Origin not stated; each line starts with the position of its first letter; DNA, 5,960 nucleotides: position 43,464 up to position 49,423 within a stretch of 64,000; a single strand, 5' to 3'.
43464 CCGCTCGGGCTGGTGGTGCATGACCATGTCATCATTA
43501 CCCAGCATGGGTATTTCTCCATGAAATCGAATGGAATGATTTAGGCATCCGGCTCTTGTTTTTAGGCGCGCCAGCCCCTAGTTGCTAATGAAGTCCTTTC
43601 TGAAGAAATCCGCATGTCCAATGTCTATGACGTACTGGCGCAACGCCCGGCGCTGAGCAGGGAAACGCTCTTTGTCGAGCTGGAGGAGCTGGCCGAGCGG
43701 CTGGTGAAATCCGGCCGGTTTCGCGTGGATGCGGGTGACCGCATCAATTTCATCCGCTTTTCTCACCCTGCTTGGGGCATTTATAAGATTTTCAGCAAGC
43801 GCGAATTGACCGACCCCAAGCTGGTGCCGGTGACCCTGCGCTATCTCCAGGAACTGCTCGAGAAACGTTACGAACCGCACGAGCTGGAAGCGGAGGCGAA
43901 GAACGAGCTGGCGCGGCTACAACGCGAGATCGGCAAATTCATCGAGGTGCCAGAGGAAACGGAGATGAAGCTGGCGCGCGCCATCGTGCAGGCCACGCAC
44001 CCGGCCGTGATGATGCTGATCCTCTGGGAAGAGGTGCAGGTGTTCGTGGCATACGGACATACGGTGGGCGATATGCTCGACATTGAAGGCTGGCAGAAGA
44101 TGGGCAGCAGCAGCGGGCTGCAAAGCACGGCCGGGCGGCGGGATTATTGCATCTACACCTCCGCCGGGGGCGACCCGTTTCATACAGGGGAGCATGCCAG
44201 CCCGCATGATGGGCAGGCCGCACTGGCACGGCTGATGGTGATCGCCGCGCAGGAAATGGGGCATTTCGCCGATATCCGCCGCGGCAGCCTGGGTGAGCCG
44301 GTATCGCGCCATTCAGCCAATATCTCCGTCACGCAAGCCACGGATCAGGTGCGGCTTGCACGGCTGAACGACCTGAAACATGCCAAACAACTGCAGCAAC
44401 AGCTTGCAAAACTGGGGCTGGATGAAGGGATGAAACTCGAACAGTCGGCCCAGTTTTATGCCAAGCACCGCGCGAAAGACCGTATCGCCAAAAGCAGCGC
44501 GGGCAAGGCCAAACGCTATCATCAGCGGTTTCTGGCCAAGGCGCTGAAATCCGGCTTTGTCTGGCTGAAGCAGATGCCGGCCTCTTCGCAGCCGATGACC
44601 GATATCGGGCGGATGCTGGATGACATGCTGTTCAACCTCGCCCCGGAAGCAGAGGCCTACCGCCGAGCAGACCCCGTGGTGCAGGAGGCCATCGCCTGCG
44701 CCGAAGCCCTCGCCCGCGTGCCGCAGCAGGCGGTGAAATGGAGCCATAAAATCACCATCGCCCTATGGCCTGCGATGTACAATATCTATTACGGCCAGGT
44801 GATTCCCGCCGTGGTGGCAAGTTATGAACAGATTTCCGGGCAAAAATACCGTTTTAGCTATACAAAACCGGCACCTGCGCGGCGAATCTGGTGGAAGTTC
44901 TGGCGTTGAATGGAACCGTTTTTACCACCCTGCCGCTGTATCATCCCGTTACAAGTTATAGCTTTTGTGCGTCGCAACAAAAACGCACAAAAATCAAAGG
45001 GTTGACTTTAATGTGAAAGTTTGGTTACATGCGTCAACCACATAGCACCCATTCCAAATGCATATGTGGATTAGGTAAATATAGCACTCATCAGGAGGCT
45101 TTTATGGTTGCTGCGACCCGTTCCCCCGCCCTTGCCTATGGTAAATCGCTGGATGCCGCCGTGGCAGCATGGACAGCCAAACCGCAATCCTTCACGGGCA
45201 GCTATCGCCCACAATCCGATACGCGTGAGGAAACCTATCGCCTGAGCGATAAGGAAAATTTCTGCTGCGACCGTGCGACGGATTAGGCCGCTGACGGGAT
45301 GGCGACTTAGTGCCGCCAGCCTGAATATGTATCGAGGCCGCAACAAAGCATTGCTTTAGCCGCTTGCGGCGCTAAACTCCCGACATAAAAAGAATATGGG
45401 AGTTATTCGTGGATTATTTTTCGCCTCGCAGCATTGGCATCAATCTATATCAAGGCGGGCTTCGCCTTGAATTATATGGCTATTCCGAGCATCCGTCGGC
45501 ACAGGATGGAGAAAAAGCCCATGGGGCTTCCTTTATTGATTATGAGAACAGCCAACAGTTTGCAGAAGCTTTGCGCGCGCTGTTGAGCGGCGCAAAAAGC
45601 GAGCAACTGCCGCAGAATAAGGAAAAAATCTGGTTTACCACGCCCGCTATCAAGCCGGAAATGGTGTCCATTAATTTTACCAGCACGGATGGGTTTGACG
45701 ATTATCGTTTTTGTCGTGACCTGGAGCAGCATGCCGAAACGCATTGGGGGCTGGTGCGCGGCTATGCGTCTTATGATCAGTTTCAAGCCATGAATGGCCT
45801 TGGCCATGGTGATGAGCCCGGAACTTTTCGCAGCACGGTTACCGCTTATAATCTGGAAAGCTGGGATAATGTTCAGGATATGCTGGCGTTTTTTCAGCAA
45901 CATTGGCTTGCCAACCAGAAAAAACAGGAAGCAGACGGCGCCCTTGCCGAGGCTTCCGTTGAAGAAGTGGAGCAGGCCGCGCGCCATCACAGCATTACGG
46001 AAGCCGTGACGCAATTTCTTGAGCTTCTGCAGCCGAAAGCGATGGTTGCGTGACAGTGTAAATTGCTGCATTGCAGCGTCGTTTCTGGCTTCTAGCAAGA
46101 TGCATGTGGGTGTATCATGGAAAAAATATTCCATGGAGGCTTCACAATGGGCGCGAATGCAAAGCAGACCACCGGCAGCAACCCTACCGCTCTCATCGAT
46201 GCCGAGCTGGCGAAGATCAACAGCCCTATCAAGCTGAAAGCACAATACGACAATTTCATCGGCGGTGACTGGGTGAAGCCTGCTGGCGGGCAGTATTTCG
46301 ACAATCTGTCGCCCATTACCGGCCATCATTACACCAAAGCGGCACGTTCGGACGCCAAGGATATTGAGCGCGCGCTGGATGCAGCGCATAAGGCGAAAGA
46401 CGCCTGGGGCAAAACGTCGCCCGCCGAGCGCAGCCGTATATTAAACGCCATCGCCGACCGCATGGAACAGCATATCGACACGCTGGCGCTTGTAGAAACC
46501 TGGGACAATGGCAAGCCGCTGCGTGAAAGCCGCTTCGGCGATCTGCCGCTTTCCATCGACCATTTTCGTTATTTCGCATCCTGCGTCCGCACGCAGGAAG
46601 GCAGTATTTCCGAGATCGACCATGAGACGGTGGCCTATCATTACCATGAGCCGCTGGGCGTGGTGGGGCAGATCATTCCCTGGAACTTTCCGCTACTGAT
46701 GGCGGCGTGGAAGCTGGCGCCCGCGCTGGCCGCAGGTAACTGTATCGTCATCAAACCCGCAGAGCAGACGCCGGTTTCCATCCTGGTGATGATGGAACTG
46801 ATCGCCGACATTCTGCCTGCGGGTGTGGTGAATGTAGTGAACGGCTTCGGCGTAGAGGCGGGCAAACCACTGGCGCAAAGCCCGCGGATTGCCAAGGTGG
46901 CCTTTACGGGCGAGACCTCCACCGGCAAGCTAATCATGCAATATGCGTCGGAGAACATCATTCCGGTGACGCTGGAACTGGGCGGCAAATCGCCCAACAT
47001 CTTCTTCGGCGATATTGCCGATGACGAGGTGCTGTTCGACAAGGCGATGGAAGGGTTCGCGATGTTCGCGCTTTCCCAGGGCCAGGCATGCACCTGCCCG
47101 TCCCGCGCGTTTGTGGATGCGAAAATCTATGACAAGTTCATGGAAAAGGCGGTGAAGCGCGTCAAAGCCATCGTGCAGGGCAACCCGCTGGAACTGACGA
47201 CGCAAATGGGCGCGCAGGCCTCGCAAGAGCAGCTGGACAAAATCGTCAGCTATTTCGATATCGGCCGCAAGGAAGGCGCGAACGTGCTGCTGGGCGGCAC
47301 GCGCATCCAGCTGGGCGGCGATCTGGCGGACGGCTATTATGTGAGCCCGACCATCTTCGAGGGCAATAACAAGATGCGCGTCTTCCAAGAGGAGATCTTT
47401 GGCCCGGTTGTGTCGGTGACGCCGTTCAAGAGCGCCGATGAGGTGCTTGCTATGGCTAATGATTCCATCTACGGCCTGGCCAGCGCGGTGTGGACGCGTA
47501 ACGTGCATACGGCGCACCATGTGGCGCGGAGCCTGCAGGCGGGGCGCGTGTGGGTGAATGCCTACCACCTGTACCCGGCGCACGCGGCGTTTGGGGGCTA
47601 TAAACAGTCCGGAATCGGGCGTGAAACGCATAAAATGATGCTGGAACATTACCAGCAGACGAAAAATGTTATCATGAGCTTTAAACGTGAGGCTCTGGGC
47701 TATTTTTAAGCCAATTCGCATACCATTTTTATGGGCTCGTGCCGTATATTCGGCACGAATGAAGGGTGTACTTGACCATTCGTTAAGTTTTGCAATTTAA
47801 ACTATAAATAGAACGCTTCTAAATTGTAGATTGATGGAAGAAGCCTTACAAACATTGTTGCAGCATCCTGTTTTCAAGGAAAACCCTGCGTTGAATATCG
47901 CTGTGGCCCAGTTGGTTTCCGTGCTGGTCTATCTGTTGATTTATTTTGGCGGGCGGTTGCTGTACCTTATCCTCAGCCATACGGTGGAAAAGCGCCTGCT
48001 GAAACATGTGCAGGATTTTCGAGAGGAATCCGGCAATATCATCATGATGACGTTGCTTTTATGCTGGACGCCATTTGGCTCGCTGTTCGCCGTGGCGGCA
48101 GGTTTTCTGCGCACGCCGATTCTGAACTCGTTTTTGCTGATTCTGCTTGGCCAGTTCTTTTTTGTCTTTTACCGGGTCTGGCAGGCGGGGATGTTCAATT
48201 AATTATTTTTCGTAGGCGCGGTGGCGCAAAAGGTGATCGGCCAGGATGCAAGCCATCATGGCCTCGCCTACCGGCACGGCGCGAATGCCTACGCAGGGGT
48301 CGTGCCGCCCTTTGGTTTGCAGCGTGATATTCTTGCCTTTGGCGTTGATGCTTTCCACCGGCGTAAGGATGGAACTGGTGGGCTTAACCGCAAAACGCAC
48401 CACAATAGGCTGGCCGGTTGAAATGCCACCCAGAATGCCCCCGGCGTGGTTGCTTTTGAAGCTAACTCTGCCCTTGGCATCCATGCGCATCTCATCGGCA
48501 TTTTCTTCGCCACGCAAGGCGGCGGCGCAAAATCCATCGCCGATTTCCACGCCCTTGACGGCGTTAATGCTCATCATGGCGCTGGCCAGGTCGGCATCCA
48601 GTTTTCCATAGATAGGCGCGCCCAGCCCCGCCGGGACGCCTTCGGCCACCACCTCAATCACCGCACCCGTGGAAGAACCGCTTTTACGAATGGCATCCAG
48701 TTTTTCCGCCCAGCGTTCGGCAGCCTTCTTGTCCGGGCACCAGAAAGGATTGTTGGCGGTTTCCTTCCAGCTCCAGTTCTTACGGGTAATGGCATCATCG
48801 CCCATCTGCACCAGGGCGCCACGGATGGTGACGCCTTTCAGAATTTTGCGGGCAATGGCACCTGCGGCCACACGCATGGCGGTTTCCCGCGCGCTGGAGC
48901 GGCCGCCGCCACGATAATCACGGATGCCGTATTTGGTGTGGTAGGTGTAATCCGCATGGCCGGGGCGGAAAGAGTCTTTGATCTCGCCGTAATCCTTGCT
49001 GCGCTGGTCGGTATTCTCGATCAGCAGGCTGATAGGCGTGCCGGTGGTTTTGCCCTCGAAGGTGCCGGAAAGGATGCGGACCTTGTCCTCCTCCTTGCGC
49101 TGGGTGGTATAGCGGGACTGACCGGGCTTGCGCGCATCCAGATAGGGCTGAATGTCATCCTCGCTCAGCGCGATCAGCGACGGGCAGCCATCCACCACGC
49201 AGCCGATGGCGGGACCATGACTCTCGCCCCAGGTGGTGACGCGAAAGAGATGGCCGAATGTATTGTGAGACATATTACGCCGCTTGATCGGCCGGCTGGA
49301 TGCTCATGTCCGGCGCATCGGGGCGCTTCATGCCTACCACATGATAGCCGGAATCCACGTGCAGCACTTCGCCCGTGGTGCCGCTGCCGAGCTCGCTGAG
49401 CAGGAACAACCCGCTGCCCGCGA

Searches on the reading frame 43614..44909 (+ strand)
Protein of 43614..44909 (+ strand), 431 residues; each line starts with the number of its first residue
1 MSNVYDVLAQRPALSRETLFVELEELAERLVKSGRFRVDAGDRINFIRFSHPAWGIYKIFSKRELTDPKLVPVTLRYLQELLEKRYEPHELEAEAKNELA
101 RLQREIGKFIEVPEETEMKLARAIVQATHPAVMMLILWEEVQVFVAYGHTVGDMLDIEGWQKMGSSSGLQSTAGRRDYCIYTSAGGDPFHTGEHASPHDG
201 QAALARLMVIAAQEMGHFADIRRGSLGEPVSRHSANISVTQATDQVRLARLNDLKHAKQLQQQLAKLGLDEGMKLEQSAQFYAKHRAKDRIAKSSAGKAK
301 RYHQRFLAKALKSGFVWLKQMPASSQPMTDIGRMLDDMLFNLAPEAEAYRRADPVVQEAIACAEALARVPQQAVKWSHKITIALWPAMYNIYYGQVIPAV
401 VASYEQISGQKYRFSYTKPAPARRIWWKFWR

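Call 81: search_protein_families(library=pfam, proteins=[window:43614-44909:+], max_evalue=0.00001)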
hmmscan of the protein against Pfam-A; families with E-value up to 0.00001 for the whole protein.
window:43614-44909:+ (431 aa): 1 family
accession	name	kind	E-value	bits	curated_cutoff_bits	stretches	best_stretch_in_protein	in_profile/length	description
PF10871.13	DUF2748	-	9.6e-129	430.4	25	1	2-420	1-421/439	Protein of unknown function (DUF2748)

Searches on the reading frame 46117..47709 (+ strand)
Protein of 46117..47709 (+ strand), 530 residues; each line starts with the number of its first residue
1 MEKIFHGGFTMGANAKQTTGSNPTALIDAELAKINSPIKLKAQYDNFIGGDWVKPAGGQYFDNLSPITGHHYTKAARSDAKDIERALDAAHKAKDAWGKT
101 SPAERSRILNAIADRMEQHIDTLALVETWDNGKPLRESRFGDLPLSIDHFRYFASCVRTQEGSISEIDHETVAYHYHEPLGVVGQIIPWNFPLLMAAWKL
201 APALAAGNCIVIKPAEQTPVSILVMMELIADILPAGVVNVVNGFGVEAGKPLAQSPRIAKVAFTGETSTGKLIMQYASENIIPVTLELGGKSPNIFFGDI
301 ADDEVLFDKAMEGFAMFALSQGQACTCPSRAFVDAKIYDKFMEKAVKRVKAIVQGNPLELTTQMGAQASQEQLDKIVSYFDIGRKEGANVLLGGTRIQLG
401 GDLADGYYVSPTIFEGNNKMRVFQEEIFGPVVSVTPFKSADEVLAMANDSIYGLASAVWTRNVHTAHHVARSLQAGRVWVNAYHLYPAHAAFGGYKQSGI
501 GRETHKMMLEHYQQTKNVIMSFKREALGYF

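Call 81: search_protein_families(library=pfam, proteins=[window:46117-47709:+], max_evalue=0.00001)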
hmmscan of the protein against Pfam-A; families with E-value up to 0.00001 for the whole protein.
window:46117-47709:+ (530 aa): 1 family
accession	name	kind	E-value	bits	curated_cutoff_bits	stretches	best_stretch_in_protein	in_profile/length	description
PF00171.27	Aldedh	-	1.2e-159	532.3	23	1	52-518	1-461/461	Aldehyde dehydrogenase family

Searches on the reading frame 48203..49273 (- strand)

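Call 81: search_protein_families(library=pfam, proteins=[window:48203-49273:-], max_evalue=0.00001)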
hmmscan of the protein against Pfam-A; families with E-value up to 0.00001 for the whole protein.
window:48203-49273:- (356 aa): 1 family
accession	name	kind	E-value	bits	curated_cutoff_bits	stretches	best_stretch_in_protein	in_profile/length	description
PF01264.26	Chorismate_synt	-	1.1e-140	468.5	27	1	10-349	1-327/327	Chorismate synthase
